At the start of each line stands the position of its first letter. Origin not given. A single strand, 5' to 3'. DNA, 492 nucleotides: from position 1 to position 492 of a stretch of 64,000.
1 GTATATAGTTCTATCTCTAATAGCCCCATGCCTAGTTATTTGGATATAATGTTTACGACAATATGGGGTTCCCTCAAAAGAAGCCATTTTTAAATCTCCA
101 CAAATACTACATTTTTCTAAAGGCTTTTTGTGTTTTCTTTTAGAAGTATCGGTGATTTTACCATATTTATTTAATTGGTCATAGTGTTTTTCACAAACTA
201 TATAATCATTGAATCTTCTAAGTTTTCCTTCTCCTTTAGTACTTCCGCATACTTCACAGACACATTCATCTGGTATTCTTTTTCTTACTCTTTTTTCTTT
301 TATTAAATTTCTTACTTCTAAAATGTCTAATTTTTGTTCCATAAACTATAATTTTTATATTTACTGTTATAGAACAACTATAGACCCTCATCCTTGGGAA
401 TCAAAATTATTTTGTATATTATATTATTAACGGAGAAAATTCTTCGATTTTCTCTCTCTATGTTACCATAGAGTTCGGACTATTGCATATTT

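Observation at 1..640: nrdD appears to stop exactly at the glycyl-radical motif and is followed by an untranslated spacer and a Zn-finger endonuclease gene: probable intron/homing-element split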

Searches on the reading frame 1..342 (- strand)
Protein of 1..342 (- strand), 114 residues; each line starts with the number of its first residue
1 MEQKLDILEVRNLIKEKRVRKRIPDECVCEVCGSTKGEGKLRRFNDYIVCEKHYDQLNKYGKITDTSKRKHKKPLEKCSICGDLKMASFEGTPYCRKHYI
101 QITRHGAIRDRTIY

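Call 6: search_protein_families(library=pfam, proteins=[window:1-342:-], max_evalue=1)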
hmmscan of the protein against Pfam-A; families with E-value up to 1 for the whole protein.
window:1-342:- (114 aa): 5 families
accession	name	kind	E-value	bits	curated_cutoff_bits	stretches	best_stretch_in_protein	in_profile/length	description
PF00412.28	LIM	-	0.0094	16.6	22.9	1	28-56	28-56/58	LIM domain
PF08879.15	WRC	-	0.018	15.2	28.6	0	44-60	21-37/43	WRC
PF22192.2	GtgE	-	0.14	12.3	27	0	25-82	107-164/169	GtgE peptidase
PF11931.14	SF3a60_Prp9_C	-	0.16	12.9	30.7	1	26-61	24-58/120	SF3a60/Prp9 C-terminal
PF09902.14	DUF2129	-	0.32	11.5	22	1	48-71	8-31/70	Uncharacterized protein conserved in bacteria (DUF2129)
